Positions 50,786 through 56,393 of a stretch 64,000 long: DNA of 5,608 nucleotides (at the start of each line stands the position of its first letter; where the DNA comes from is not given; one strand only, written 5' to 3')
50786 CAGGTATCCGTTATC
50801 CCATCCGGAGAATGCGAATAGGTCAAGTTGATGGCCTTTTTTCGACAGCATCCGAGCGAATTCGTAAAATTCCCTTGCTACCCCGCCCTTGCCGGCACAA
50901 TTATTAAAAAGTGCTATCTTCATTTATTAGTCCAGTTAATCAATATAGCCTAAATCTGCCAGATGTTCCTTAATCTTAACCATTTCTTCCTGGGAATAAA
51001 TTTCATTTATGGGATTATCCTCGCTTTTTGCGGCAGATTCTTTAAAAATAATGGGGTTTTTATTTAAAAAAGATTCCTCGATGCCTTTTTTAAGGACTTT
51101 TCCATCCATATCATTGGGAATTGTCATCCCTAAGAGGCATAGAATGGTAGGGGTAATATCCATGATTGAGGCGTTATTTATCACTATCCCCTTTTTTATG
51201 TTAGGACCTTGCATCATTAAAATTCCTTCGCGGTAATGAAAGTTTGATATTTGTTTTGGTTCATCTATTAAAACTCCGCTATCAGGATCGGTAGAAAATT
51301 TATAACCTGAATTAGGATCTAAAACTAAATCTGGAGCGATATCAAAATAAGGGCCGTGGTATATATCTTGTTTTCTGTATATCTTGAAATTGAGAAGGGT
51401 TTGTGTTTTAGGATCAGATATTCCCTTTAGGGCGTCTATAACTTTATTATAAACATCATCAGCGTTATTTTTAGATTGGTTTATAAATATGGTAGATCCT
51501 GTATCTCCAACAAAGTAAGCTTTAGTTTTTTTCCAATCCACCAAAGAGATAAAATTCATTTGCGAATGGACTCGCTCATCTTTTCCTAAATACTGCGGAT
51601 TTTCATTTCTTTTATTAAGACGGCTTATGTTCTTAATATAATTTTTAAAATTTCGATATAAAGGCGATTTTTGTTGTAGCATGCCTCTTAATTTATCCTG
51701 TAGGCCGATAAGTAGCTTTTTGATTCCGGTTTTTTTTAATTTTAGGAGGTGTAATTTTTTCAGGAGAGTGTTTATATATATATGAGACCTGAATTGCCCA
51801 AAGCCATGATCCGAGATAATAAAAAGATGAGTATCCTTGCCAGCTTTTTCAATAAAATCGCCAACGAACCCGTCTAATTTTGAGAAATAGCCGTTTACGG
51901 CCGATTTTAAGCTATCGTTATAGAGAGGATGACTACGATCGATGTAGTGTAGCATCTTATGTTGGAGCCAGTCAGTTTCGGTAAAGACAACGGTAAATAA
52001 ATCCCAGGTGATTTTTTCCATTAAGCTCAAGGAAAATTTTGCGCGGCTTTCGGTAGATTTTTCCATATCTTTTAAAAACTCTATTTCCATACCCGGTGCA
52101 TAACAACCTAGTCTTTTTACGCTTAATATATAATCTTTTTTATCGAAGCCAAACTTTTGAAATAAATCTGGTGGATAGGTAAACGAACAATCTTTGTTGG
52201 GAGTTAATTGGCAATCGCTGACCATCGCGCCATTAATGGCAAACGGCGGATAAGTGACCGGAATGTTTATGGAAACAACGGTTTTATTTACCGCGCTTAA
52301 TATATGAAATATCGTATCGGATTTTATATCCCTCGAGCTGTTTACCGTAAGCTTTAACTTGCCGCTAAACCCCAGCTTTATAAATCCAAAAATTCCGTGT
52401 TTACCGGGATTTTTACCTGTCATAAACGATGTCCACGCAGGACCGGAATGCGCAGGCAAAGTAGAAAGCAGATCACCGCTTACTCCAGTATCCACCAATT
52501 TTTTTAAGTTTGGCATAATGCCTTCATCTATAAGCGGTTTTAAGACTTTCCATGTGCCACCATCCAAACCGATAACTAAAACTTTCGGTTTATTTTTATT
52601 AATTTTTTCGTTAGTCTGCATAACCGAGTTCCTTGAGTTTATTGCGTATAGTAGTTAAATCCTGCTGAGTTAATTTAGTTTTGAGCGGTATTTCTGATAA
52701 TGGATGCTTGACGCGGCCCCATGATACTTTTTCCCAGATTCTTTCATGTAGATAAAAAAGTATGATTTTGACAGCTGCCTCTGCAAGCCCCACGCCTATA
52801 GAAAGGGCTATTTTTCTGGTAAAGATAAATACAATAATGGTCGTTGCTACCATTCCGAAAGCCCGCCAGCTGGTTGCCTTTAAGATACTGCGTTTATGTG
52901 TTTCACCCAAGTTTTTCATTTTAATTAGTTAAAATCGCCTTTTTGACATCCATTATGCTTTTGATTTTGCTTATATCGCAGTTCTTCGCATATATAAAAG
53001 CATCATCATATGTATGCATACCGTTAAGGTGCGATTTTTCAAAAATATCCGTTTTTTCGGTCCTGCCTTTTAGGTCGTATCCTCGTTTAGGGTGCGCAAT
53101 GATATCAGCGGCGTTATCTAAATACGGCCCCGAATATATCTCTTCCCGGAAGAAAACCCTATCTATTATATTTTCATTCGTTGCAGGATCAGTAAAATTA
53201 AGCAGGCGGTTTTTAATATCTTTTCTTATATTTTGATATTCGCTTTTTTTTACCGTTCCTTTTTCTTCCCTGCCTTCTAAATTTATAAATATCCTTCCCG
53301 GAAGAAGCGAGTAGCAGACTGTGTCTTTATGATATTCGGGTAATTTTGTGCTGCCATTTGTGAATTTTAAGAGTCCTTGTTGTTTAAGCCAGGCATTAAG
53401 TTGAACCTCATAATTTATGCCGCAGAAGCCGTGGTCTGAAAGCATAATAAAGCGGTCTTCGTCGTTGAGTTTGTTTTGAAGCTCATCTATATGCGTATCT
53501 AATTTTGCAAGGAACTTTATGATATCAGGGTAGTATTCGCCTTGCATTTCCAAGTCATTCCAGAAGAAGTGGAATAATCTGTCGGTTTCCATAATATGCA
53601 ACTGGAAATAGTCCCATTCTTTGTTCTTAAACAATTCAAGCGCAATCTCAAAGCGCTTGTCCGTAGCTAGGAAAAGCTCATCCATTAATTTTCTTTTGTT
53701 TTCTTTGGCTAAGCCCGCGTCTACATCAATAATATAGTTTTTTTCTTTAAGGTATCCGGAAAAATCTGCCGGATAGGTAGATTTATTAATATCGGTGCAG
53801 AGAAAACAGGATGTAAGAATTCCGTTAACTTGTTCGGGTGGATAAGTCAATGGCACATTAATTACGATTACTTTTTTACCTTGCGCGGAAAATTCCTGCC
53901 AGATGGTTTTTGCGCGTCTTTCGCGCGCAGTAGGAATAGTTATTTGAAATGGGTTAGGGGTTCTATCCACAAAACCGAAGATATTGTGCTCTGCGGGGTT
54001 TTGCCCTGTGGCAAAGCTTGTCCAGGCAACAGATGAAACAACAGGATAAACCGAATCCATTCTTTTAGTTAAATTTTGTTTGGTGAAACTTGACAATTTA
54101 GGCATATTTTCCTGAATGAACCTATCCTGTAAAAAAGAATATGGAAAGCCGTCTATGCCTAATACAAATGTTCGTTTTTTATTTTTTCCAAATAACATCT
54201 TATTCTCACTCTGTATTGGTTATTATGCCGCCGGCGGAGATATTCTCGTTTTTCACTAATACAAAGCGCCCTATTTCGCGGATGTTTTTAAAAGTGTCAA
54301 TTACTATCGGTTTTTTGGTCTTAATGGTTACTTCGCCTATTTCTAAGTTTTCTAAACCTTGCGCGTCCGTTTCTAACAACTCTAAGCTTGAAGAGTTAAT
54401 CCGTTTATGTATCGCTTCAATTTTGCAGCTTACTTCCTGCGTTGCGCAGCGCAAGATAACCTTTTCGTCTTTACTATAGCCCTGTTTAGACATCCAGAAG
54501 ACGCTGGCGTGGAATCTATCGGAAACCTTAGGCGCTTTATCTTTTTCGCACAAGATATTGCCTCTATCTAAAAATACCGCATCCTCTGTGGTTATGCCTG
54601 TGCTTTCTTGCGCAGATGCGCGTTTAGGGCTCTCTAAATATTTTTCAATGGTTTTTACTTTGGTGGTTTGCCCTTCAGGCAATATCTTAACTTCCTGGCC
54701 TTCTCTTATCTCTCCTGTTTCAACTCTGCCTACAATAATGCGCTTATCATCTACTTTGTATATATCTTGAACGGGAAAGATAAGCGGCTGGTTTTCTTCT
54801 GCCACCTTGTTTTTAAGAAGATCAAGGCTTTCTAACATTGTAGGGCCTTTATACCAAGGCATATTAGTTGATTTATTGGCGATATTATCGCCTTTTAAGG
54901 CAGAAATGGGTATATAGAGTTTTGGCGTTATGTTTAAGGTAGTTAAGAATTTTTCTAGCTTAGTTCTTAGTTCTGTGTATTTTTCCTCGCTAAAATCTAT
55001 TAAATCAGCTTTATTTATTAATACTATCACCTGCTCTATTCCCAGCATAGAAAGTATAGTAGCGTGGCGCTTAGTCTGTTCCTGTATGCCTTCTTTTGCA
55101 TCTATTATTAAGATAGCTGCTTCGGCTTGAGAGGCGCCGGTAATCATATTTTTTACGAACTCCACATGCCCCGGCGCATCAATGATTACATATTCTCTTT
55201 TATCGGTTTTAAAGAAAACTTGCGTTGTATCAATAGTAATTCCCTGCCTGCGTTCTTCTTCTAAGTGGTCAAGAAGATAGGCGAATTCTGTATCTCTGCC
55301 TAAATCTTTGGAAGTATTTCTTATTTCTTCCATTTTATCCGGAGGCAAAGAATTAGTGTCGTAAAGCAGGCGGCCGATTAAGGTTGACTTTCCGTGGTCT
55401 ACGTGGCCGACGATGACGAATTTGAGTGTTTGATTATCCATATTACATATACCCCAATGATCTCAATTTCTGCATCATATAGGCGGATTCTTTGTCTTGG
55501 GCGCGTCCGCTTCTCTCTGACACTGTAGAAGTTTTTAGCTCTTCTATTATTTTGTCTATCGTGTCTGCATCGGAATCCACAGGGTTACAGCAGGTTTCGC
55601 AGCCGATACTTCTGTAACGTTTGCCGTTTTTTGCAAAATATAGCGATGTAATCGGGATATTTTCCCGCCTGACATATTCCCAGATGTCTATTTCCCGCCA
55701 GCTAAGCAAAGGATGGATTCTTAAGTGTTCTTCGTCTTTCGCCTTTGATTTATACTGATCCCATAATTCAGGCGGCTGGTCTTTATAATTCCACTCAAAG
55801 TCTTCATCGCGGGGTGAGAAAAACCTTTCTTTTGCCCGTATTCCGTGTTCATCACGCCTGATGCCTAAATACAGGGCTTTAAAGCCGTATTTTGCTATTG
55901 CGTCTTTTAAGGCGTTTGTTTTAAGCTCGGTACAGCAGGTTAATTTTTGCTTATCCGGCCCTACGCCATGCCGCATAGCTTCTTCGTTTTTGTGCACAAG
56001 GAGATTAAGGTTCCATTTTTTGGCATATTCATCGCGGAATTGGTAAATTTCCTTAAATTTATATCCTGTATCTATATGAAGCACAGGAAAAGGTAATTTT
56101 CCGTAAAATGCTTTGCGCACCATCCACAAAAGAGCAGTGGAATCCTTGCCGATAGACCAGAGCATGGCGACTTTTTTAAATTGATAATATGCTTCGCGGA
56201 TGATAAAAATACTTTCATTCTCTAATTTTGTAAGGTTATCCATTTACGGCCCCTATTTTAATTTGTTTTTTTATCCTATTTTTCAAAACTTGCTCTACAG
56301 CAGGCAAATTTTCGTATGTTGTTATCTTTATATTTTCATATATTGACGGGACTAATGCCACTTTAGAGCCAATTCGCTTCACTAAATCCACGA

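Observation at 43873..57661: CDP-alcohol route: two CDP-alcohol phosphotransferase-family membrane proteins and an IspD/TarI-like cytidylyltransferase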

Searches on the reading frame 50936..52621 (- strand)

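Call 5: search_protein_families(library=pfam, proteins=[window:50936-52621:-], max_evalue=0.01)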
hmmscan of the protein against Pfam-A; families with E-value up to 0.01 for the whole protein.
window:50936-52621:- (561 aa): 2 families
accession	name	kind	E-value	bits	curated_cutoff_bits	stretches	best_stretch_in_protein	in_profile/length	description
PF01663.27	Phosphodiest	-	1.4e-40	140.3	23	2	14-328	1-278/342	Type I phosphodiesterase / nucleotide pyrophosphatase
PF00884.28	Sulfatase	-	0.0061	16.3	25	0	247-275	211-244/301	Sulfatase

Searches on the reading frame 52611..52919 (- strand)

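Call 5: search_protein_families(library=pfam, proteins=[window:52611-52919:-], max_evalue=0.01)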
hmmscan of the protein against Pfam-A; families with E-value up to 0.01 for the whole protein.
window:52611-52919:- (102 aa): 1 family
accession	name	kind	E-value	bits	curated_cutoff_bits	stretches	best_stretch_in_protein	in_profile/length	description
PF09834.14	DUF2061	-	7.4e-17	62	23.1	1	12-63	1-52/52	Predicted membrane protein (DUF2061)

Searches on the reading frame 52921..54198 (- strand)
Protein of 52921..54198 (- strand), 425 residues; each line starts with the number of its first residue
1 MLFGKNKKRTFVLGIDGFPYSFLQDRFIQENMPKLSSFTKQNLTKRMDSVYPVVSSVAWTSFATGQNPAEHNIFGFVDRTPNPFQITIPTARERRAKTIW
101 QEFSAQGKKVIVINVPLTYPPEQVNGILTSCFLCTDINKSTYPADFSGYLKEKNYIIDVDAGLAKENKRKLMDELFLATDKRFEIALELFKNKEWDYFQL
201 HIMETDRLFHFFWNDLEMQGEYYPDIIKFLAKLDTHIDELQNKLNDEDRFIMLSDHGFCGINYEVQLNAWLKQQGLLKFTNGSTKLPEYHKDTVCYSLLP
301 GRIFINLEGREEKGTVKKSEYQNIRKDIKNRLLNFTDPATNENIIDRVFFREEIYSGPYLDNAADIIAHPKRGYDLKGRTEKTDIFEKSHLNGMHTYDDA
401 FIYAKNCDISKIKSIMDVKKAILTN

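Call 5: search_protein_families(library=pfam, proteins=[window:52921-54198:-], max_evalue=0.01)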
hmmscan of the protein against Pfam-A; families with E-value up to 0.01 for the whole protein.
window:52921-54198:- (425 aa): 1 family
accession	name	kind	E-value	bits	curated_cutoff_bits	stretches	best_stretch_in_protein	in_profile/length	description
PF01663.27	Phosphodiest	-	5.1e-40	138.5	23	1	11-398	2-342/342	Type I phosphodiesterase / nucleotide pyrophosphatase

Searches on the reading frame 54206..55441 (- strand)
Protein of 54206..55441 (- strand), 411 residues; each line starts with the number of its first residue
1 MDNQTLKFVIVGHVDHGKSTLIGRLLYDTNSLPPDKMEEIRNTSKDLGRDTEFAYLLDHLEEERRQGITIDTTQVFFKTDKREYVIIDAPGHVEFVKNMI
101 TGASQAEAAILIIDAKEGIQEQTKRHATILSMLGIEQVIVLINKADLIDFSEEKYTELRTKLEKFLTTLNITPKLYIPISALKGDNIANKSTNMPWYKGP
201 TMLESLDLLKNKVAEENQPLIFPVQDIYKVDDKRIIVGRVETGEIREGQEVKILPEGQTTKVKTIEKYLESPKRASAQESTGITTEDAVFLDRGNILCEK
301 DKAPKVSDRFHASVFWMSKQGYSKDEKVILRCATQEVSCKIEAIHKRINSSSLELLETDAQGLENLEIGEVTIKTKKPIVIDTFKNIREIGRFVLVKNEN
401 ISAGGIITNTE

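Call 4: search_protein_families(library=pfam, proteins=[window:54206-55441:-], max_evalue=0.01)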
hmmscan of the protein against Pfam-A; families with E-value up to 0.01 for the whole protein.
window:54206-55441:- (411 aa): 9 families
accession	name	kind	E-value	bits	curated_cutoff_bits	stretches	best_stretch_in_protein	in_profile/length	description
PF00009.33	GTP_EFTU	-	1.7e-50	171.6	26.5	1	5-201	3-177/188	Elongation factor Tu GTP binding domain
PF22594.2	GTP-eEF1A_C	-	3.6e-22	79.1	27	1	309-408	1-101/101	GTP-eEF1A C-terminal domain-like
PF01926.29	MMR_HSR1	-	9.1e-09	35.9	21.9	1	63-144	27-113/113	50S ribosome-binding GTPase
PF03144.31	GTP_EFTU_D2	-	6.5e-07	30.1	30.3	1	234-284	2-57/73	Elongation factor Tu domain 2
PF02492.25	cobW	-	0.00044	20.3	20.7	0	90-165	92-172/180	CobW/HypB/UreG, nucleotide-binding domain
PF09439.16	SRPRB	-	0.0013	18.5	25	0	7-117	5-84/178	Signal recognition particle receptor beta subunit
PF03029.23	ATP_bind_1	-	0.002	18.4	27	1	80-167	89-187/240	Conserved hypothetical ATP binding protein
PF08477.19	Roc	-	0.0036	18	27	0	7-30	1-24/119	Ras of Complex, Roc, domain of DAPkinase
PF03143.23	GTP_EFTU_D3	-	0.0052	17.5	27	0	305-408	3-103/106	Elongation factor Tu C-terminal domain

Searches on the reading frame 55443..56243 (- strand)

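Call 4: search_protein_families(library=pfam, proteins=[window:55443-56243:-], max_evalue=0.01)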
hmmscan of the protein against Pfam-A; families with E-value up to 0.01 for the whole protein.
window:55443-56243:- (266 aa): 1 family
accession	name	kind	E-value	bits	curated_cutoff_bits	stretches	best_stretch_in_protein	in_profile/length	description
PF01507.26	PAPS_reduct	-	2.5e-44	151.8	22.5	1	25-220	2-174/175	Phosphoadenosine phosphosulfate reductase domain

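Call 7: search_protein_families(library=ncbifam, proteins=[window:55443-56243:-], max_evalue=0.001)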
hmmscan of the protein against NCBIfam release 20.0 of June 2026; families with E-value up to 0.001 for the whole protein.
window:55443-56243:- (266 aa): 15 families
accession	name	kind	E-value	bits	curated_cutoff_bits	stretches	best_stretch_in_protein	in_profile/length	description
NF003587.0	PRK05253.1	subfamily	1.5e-106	356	195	2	1-206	6-213/301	sulfate adenylyltransferase subunit CysD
NF009214.0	PRK12563.1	equivalog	1.6e-83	280.7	413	2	2-206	22-228/317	sulfate adenylyltransferase subunit CysD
TIGR02039.1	CysD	subfamily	3.2e-83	279.7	396.6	2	4-206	1-205/294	sulfate adenylyltransferase, small subunit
NF002537.0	PRK02090.1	equivalog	1.5e-22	80.4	154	1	14-227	31-221/244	phosphoadenylyl-sulfate reductase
TIGR02055.1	APS_reductase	subfamily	5.9e-18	65.4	235.3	1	49-227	17-176/194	adenylylsulfate reductase, thioredoxin dependent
TIGR00434.1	cysH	subfamily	2.2e-17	63.6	165.1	2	169-228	140-197/214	phosophoadenylyl-sulfate reductase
NF006327.0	PRK08557.1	equivalog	4.2e-16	58.7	366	1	2-234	157-370/415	hypothetical protein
NF006351.0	PRK08576.1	equivalog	1.8e-14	53.2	290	1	4-219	218-402/436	hypothetical protein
TIGR02057.1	PAPS_reductase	equivalog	2.5e-12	47.2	254.2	2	18-88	20-87/224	phosphoadenosine phosphosulfate reductase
NF010368.0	PRK13795.1-3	equivalog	4.8e-11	41.6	588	1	5-138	229-366/635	hypothetical protein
NF010367.0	PRK13795.1-2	equivalog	1.3e-10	40.4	456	1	4-236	223-433/584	hypothetical protein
NF010366.0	PRK13795.1-1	equivalog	4.2e-10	38.4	745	1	4-229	244-454/667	hypothetical protein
TIGR00424.1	APS_reduc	equivalog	1.1e-05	24.2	553.2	0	178-222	259-299/464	5'-adenylylsulfate reductase, thioredoxin-independent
TIGR02432.1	lysidine_TilS_N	equivalog_domain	0.00043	20.3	93.6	0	30-198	7-167/189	tRNA lysidine(34) synthetase TilS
NF010369.0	PRK13795.1-4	equivalog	0.00053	18.3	1086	0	14-225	242-435/633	hypothetical protein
